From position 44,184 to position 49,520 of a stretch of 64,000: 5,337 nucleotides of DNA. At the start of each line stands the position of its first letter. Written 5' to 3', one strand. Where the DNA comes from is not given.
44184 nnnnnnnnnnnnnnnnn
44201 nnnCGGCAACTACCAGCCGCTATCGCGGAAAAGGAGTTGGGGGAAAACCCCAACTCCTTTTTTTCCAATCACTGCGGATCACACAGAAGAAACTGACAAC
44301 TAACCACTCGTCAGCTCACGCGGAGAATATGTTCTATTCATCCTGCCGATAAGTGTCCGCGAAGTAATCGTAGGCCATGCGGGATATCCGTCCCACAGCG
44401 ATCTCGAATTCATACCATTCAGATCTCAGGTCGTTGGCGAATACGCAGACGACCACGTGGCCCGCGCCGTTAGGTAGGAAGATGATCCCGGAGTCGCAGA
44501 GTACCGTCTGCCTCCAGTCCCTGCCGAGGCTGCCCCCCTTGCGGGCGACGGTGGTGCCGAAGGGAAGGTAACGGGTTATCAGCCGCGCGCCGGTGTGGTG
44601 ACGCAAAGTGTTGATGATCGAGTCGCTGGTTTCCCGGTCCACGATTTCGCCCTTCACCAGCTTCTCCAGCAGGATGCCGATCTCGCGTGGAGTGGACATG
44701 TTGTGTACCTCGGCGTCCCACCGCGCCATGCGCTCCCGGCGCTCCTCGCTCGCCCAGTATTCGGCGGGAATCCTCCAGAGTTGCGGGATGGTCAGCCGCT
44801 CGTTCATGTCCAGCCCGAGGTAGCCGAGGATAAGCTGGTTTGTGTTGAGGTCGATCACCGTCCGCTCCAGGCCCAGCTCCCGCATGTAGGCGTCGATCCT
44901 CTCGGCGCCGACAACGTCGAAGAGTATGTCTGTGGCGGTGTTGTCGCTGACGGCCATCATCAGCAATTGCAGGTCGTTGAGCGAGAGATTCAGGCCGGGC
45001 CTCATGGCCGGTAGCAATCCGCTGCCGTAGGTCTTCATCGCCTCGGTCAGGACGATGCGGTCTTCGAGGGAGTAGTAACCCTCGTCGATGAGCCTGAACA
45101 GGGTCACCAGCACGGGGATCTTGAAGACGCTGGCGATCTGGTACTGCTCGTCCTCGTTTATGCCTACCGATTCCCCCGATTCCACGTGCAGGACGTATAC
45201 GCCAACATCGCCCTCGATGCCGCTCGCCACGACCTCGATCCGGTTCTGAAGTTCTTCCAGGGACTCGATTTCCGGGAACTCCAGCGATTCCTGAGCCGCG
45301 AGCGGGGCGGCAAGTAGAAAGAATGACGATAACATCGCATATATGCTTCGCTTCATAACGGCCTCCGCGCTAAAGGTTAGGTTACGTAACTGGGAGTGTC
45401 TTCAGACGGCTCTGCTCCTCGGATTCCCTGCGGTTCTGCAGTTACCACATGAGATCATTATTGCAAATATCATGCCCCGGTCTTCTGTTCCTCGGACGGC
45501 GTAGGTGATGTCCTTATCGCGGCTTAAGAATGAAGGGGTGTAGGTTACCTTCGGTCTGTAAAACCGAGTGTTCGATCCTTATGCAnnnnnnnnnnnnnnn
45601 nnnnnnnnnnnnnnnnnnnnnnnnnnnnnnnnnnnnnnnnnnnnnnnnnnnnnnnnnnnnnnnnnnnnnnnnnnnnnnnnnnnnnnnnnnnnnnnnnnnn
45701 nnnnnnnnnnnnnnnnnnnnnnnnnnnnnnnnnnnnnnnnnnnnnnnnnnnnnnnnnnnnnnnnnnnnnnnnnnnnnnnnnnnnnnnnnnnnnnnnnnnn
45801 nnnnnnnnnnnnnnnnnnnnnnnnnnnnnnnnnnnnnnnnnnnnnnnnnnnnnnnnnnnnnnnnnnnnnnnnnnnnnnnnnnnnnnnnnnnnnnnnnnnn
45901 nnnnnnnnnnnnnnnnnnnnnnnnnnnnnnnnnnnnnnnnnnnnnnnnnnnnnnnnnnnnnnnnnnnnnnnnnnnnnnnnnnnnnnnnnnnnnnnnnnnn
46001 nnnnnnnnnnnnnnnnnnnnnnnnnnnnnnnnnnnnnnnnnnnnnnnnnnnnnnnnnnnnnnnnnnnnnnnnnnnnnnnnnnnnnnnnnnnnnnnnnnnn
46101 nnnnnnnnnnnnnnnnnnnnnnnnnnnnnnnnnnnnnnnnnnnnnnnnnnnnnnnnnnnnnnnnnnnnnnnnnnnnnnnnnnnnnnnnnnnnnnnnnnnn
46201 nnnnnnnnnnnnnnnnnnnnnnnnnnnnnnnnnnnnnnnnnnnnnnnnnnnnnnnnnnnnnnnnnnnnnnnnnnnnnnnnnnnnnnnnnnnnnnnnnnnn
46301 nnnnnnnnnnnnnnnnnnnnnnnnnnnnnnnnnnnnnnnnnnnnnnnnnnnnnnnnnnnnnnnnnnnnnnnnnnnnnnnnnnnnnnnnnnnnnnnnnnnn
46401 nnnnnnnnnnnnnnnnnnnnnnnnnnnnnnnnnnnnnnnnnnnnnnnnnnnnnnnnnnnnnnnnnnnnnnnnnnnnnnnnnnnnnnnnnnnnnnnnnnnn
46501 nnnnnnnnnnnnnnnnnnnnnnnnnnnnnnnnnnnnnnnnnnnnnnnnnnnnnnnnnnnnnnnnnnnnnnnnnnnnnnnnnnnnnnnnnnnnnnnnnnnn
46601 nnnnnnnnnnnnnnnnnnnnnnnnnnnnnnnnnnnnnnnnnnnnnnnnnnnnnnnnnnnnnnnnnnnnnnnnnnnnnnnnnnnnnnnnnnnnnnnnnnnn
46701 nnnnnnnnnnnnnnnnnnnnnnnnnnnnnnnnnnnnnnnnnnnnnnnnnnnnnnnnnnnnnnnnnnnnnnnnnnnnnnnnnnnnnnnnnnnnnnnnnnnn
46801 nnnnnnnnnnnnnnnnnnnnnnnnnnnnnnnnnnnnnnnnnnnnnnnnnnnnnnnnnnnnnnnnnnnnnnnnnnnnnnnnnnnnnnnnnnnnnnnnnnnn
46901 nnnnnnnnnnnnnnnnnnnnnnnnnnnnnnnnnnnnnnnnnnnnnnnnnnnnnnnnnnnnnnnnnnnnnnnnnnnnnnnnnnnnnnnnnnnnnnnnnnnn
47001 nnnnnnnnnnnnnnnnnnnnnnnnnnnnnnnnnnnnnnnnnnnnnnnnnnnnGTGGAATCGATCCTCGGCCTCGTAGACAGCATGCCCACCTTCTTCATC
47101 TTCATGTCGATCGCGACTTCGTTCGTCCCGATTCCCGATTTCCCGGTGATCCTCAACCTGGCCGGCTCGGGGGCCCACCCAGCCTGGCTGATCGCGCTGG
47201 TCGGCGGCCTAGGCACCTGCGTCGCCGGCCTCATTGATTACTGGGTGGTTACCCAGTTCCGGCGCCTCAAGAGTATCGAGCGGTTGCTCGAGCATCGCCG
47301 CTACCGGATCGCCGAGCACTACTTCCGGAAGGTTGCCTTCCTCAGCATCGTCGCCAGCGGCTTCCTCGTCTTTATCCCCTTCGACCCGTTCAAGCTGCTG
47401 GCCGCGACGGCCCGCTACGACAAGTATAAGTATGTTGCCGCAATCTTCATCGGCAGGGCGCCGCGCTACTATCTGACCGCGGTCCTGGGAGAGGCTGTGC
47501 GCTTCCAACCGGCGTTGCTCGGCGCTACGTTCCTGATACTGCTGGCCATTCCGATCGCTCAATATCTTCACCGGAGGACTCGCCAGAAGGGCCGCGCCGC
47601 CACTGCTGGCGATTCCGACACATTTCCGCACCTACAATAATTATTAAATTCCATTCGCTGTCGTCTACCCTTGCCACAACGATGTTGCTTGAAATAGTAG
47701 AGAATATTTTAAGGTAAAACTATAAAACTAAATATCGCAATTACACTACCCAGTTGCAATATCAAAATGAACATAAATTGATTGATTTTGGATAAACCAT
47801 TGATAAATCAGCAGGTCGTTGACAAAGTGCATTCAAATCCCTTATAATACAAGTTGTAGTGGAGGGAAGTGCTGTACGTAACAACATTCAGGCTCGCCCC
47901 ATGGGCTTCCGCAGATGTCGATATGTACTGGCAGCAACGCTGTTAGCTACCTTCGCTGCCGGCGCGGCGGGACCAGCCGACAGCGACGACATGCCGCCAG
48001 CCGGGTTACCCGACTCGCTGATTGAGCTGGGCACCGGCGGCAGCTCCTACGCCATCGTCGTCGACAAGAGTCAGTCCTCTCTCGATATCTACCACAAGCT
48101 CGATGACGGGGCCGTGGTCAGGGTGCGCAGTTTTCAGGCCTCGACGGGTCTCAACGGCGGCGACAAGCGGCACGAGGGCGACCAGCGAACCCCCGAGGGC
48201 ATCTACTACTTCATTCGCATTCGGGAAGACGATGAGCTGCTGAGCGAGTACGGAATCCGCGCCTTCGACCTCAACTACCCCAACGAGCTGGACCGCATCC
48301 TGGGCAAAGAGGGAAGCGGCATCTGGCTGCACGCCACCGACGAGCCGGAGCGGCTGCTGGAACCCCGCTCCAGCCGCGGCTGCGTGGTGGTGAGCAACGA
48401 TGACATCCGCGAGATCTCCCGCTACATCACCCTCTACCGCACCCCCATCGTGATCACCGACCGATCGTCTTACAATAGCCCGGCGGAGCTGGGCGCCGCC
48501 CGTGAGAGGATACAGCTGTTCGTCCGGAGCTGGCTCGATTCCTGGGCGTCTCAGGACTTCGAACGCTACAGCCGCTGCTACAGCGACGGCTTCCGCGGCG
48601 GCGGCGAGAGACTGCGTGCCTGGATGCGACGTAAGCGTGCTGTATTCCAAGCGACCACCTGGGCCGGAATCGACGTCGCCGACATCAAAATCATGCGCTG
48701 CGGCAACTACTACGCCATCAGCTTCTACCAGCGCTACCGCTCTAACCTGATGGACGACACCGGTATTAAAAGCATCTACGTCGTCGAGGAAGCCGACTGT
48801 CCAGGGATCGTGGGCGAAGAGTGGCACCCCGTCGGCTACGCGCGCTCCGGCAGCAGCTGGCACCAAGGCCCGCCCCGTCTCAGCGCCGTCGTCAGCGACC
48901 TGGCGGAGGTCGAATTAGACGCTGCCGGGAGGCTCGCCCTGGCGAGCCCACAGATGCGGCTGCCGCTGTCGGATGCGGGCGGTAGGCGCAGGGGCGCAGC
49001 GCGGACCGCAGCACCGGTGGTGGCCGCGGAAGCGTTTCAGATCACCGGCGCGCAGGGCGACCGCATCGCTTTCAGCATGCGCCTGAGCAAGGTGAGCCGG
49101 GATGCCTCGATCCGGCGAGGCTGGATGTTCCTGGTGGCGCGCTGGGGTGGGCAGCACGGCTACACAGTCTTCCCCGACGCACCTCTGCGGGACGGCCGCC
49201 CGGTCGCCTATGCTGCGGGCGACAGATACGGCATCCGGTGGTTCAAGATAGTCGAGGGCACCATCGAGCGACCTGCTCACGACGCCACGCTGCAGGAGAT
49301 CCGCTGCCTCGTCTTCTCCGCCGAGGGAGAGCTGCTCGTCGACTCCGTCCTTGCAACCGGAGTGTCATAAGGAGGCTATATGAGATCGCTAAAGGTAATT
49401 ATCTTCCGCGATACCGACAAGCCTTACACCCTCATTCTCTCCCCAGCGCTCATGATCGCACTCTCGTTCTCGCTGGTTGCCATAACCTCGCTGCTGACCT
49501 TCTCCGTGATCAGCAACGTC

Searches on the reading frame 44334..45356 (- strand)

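Call 15: search_protein_families(library=pfam, proteins=[window:44334-45356:-], max_evalue=0.01)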
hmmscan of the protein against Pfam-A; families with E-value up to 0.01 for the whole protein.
window:44334-45356:- (340 aa): 2 families
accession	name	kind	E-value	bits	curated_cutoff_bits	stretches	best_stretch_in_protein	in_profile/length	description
PF13354.11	Beta-lactamase2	-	8.5e-50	169.5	22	1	52-306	1-213/214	Beta-lactamase enzyme family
PF00144.29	Beta-lactamase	-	9.1e-06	25.5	27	1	51-101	15-79/329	Beta-lactamase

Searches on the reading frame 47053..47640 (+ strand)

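Call 15: search_protein_families(library=pfam, proteins=[window:47053-47640:+], max_evalue=0.01)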
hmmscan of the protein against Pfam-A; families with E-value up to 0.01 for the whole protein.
window:47053-47640:+ (195 aa): 1 family
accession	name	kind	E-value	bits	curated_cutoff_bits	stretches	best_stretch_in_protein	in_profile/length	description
PF09335.16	VTT_dom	-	5.8e-13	49.8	33.9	1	32-147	4-122/123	VTT domain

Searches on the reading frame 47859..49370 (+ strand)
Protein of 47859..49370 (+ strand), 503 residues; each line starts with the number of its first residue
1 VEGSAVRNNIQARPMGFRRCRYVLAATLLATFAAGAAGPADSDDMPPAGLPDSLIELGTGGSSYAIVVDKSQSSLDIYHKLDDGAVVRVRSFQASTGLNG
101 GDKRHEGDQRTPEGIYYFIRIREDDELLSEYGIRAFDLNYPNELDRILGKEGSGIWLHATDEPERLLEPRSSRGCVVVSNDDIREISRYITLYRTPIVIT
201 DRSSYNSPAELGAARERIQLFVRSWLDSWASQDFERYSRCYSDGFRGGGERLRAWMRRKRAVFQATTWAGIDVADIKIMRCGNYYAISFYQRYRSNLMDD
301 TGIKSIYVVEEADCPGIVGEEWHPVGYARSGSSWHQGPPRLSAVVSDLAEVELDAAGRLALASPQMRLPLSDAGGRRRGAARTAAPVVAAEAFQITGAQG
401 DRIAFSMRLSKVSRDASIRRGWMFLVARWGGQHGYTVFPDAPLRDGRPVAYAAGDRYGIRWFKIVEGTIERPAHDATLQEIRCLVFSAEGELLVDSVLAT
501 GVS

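Call 15: search_protein_families(library=pfam, proteins=[window:47859-49370:+], max_evalue=0.01)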
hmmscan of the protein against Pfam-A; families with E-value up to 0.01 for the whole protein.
window:47859-49370:+ (503 aa): 2 families
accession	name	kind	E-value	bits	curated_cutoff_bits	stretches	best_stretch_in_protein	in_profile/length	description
PF03734.19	YkuD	-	1.1e-17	65.4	23.4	1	64-199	2-146/146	L,D-transpeptidase catalytic domain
PF24125.1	Cds6_C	-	1.2e-15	58.2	27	1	220-320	4-110/111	Cds6 C-terminal NTF2-like domain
